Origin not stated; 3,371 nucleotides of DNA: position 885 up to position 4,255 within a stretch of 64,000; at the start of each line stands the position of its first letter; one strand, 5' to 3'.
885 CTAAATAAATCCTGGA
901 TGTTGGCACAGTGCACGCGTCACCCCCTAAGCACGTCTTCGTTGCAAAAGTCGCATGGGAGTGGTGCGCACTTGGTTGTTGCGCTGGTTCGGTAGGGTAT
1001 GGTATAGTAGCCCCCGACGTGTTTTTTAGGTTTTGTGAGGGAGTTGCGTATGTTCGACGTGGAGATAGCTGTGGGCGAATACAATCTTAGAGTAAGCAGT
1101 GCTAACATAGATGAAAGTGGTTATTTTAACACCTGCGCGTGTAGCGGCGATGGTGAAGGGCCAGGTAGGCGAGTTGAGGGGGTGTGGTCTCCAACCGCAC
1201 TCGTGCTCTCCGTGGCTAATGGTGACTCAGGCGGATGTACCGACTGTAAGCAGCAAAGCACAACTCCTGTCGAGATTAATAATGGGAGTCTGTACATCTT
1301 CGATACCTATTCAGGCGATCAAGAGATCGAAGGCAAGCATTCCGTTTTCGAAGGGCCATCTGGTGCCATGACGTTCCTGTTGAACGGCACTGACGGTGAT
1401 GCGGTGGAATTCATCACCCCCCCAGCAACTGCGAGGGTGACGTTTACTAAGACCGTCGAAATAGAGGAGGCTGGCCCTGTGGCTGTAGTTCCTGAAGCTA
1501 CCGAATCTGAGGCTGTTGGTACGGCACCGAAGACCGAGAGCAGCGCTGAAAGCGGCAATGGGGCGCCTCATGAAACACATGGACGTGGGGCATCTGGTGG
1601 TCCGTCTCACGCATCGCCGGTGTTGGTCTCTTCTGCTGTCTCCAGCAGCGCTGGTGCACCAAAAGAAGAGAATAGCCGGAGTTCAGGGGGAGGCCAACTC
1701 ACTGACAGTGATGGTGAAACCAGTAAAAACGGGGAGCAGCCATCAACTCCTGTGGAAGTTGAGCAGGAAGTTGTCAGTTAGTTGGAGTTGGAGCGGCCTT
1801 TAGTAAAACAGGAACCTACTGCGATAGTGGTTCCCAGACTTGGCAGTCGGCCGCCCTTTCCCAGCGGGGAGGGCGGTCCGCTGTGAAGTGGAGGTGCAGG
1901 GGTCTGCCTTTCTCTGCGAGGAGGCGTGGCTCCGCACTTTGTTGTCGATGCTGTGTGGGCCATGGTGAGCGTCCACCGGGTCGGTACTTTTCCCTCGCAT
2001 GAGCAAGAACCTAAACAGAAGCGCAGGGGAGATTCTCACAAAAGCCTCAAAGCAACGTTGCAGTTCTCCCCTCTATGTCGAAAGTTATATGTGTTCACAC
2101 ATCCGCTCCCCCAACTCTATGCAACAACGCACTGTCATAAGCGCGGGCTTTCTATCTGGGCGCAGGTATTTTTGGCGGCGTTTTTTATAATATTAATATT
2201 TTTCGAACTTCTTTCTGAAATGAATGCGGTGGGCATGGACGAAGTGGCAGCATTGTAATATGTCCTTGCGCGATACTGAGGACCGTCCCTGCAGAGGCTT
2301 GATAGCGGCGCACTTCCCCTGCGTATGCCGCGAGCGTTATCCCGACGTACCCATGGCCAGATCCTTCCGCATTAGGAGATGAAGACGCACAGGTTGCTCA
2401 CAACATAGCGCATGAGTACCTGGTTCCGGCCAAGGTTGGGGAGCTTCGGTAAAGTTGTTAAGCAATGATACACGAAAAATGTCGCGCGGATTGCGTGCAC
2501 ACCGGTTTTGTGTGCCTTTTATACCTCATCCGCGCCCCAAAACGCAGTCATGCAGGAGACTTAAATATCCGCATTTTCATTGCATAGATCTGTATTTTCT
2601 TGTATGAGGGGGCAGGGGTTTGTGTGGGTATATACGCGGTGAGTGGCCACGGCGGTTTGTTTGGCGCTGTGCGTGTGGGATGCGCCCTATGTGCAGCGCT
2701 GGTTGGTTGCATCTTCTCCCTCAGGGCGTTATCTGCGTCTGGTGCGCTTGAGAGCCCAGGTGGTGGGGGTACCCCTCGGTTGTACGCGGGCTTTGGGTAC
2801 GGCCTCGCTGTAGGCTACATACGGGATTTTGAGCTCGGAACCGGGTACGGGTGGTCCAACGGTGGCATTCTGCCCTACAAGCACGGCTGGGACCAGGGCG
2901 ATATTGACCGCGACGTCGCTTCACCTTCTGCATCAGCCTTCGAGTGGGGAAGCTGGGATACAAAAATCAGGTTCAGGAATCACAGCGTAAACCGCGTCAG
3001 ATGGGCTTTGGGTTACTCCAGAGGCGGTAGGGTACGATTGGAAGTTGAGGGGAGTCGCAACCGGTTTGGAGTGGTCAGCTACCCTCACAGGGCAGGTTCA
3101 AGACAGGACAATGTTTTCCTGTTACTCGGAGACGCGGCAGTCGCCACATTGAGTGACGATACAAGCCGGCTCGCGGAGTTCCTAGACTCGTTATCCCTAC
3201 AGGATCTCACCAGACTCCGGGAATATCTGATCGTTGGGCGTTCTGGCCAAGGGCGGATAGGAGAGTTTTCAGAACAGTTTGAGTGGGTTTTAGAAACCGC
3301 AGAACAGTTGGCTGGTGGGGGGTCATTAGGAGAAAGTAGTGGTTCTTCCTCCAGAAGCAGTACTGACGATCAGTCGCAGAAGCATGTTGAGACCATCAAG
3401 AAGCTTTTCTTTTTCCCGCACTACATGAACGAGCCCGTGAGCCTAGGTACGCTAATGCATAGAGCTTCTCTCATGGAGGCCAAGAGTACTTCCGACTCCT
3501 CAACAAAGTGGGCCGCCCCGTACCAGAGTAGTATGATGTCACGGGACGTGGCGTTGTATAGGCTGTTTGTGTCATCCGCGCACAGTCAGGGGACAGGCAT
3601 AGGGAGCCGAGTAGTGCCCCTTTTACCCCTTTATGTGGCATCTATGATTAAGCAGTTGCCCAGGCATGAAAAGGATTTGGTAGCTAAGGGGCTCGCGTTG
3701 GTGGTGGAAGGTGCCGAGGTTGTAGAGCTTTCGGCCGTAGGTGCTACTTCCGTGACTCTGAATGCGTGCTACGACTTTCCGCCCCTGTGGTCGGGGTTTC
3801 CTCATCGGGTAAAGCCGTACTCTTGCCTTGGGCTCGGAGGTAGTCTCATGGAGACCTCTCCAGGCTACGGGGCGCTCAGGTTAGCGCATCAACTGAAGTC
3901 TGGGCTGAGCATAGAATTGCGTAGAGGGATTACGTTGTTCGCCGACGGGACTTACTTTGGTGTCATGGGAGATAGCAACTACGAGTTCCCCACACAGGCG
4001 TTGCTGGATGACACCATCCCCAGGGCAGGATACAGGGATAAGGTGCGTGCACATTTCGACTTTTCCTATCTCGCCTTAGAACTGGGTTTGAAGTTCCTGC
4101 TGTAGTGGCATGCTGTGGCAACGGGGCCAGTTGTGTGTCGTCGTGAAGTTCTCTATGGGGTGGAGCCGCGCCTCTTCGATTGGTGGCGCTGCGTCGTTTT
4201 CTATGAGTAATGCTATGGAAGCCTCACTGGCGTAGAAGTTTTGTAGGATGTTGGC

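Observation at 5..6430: Left-edge 6.4-kb block: six unrecognised genes around an OMP gene, a possible secreted-protein locus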

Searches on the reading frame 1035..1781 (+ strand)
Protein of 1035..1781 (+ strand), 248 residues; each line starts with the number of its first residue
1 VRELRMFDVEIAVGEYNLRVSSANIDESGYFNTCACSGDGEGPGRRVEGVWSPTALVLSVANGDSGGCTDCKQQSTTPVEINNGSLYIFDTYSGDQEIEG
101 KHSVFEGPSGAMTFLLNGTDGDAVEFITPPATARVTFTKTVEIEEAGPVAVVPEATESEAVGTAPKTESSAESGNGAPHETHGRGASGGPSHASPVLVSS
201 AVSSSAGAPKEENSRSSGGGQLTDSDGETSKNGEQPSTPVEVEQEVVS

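Call 3: search_protein_families(library=pfam, max_evalue=1, proteins=[window:1035-1781:+])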
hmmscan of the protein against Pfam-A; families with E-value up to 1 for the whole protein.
window:1035-1781:+ (248 aa): 0 families

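Call 4: search_protein_families(library=ncbifam, max_evalue=1, proteins=[window:1035-1781:+])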
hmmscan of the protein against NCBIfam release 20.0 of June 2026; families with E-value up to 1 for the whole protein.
window:1035-1781:+ (248 aa): 0 families

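Call 21: find_homologous_proteins(query=A2, max_evalue=0.1)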
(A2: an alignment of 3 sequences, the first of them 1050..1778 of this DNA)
Query A2 (3 sequences) (243 aa, profile of the alignment): 14 proteins with E <= 0.1 among 8000 candidates.
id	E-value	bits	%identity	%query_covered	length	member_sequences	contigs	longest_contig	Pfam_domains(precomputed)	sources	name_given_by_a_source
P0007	5.6e-83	295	-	-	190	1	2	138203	-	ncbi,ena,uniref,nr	ncbi:hypothetical protein [Anaplasma capra]|uniref:hypothetical protein n=1 Tax=Anaplasma capra TaxI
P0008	6.1e-69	250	100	100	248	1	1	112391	-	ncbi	ncbi:MAG: hypothetical protein ACTJLK_01065 [Anaplasma sp.]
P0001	1.4e-44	170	-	-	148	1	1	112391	-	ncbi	ncbi:MAG: hypothetical protein ACTJLK_01060 [Anaplasma sp.]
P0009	1.0e-37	148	84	56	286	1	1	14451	-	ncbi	ncbi:MAG: hypothetical protein ACTJLL_02990 [Anaplasma sp.]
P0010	1.8e-36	144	32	14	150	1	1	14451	-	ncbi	ncbi:MAG: hypothetical protein ACTJLL_02985 [Anaplasma sp.]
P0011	1.5e-27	115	-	-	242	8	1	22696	-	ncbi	-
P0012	2.4e-24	104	24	15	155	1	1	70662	-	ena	-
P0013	4.3e-24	103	-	-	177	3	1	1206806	-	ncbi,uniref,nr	ncbi:hypothetical protein [Anaplasma centrale]|uniref:hypothetical protein n=1 Tax=Anaplasma central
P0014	1.5e-20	92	-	-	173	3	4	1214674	-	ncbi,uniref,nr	ncbi:MAG: hypothetical protein AB8U69_03170 [Anaplasma ovis]|uniref:Uncharacterized protein n=1 Tax=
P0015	6.4e-17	80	-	-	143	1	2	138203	-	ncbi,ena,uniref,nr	ncbi:hypothetical protein [Anaplasma capra]|uniref:hypothetical protein n=1 Tax=Anaplasma capra TaxI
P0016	3.3e-16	78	-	-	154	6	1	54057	-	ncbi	ncbi:MAG: hypothetical protein AB8U31_01715 [Anaplasma ovis]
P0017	2.0e-15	75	-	-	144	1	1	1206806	-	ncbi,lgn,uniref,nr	ncbi:hypothetical protein ACIS_00176 [Anaplasma centrale str. Israel]|uniref:Uncharacterized protein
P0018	7.7e-15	73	71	3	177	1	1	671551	-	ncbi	-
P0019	3.5e-13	68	71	3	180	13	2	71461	-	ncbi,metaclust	ncbi:UNVERIFIED_ORG: hypothetical protein C0V67_01815 [Anaplasma ovis]|metaclust:status=active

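Call 29: find_encoding_contigs(protein=P0013, flank=10000, max_places=2)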
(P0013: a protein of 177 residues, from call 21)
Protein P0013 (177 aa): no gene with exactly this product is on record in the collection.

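Call 30: find_encoding_contigs(protein=P0011, flank=10000, max_places=3)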
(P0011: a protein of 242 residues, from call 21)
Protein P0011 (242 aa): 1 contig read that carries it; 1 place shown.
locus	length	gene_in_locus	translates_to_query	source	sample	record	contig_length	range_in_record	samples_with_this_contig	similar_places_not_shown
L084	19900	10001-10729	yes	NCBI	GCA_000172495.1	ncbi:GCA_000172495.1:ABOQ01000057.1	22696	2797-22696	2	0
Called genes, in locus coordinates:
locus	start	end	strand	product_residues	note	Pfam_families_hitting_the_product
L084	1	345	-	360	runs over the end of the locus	PF01617:Surface_Ag_2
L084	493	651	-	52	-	-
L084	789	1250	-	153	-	-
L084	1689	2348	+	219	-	-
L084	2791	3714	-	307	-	-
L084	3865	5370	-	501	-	PF03023:MurJ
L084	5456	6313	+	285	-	PF01790:LGT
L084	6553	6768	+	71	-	-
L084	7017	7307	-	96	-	PF01649:Ribosomal_S20p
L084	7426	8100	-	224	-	PF01553:Acyltransferase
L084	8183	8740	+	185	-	PF01327:Pep_deformylase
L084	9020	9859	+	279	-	PF03167:UDG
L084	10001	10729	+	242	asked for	-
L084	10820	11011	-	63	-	-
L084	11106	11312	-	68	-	-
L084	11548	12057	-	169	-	-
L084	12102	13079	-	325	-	-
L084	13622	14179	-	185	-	PF00271:Helicase_C, PF12344:UvrB, PF02151:UVR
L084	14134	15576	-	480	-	PF04851:ResIII, PF17757:UvrB_inter, PF27431:UvrB_3rd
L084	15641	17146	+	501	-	PF21760:SecD_1st, PF22599:SecDF_P1_head, PF02355:SecD_SecF_C, PF03176:MMPL (weak)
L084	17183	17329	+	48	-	PF10276:zf-CHCC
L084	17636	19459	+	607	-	-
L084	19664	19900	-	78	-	?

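Call 32: find_encoding_contigs(protein=P0009, flank=10000, max_places=3)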
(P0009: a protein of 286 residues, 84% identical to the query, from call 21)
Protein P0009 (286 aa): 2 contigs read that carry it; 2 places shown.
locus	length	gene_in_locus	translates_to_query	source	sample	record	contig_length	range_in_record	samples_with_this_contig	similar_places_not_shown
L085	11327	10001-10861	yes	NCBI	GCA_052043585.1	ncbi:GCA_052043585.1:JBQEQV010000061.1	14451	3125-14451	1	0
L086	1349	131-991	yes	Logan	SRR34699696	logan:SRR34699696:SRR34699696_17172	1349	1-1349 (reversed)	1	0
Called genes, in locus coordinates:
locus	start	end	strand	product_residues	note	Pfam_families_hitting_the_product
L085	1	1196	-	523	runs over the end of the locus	-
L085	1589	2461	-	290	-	PF03167:UDG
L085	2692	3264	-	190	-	PF01327:Pep_deformylase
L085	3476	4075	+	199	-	PF01553:Acyltransferase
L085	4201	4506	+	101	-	PF01649:Ribosomal_S20p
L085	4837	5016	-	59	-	-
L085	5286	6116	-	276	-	PF01790:LGT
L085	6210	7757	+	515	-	PF03023:MurJ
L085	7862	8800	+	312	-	-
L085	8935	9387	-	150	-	-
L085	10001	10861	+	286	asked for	-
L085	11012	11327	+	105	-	?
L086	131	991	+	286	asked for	-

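Call 49: find_encoding_contigs(protein=P0017, flank=10000, max_places=1)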
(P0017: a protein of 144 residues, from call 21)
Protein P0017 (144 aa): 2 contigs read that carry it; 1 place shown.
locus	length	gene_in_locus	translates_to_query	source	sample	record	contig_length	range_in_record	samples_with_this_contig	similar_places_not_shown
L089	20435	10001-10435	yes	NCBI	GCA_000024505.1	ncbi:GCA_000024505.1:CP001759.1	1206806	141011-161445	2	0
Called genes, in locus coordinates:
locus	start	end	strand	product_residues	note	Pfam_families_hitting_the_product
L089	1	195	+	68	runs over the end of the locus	-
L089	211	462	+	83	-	-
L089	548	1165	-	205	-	-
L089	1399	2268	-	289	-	PF03167:UDG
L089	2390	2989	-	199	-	PF01327:Pep_deformylase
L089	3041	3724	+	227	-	PF01553:Acyltransferase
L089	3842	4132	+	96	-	PF01649:Ribosomal_S20p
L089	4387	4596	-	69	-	-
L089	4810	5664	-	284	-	PF01790:LGT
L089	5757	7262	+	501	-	PF03023:MurJ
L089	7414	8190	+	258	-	-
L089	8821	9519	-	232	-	-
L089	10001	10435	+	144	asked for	-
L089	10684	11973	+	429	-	PF01617:Surface_Ag_2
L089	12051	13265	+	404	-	PF01617:Surface_Ag_2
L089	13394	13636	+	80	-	-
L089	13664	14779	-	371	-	PF02463:SMC_N, PF13175:AAA_15, PF13476:AAA_23, PF13304:AAA_21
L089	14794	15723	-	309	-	PF02729:OTCace_N, PF00185:OTCace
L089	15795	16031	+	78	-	-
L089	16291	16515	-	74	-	-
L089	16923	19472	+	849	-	PF02739:5_3_exonuc_N, PF01367:5_3_exonuc, PF00476:DNA_pol_A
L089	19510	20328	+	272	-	PF00834:Ribul_P_3_epim, PF00215:OMPdecase (weak)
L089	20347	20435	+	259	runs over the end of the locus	PF02405:MlaE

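Call 79: search_protein_families(library=phrogs, max_evalue=0.1, proteins=[window:1050-1778:+])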
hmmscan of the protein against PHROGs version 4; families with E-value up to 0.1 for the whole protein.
window:1050-1778:+ (243 aa): 0 families

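Call 80: search_protein_families(library=padloc, max_evalue=0.1, proteins=[window:1050-1778:+])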
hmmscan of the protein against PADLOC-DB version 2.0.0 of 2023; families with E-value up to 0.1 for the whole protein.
window:1050-1778:+ (243 aa): 0 families

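Call 83: search_protein_families(library=pfam, alignment_id=A5, max_evalue=10)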
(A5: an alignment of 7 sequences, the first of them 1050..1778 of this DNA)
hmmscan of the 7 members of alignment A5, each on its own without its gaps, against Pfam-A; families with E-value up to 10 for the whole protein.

A. member 1, window:1050-1778:+ (243 aa): 0 families

B. families by the number of members that match (of 7 scanned): 1 family
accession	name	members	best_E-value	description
PF02724.19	CDC45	1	6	CDC45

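Call 90: search_solved_structures(query=A5, max_evalue=10)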
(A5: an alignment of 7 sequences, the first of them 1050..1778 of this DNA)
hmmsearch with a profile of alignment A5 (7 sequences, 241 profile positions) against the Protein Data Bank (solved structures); distinct sequences matched with E-value up to 10: 1.
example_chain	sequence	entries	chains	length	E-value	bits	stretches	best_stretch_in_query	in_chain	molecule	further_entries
3o13_A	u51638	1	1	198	0.1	15.8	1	106-208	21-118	Superantigen-like protein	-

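Call 96: find_encoding_contigs(protein=P0015, flank=6000, max_places=1)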
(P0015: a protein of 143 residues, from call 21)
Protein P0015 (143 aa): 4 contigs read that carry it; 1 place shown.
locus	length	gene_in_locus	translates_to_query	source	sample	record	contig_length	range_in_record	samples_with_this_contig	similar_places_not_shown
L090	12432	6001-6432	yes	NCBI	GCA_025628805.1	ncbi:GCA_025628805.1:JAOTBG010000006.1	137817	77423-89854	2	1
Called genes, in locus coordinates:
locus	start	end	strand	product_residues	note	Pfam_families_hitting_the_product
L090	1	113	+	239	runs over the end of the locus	PF01553:Acyltransferase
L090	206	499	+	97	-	PF01649:Ribosomal_S20p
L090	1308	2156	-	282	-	PF01790:LGT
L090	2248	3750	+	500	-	PF03023:MurJ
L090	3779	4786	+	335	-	-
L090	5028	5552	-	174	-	-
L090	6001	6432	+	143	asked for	-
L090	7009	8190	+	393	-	PF01617:Surface_Ag_2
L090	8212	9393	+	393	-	PF01617:Surface_Ag_2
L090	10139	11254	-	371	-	PF02463:SMC_N, PF13175:AAA_15, PF13476:AAA_23, PF13304:AAA_21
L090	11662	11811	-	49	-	PF27516:YCO2 (weak)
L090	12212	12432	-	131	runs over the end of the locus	-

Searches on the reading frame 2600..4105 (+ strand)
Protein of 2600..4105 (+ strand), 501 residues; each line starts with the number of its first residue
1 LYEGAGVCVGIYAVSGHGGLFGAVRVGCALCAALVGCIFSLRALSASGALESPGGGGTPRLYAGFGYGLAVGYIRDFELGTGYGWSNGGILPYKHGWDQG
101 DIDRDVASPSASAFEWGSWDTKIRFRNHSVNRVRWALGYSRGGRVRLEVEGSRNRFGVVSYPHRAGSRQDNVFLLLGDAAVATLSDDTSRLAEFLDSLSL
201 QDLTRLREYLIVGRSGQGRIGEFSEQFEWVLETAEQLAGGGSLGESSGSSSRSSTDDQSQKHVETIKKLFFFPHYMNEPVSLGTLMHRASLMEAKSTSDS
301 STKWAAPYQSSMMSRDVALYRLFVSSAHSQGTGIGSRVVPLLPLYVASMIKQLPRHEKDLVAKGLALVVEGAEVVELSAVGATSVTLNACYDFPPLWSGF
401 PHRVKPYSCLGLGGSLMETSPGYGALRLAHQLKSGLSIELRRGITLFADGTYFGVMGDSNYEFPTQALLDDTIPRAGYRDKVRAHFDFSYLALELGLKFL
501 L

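Call 3: search_protein_families(library=pfam, max_evalue=1, proteins=[window:2600-4105:+])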
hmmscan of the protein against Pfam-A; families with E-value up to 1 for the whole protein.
window:2600-4105:+ (501 aa): 1 family
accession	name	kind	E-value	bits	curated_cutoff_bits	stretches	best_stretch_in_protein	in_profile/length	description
PF01617.23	Surface_Ag_2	-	1.8e-19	70.7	22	2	367-500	120-246/247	Surface antigen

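Call 4: search_protein_families(library=ncbifam, max_evalue=1, proteins=[window:2600-4105:+])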
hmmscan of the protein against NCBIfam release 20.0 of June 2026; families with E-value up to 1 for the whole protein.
window:2600-4105:+ (501 aa): 0 families
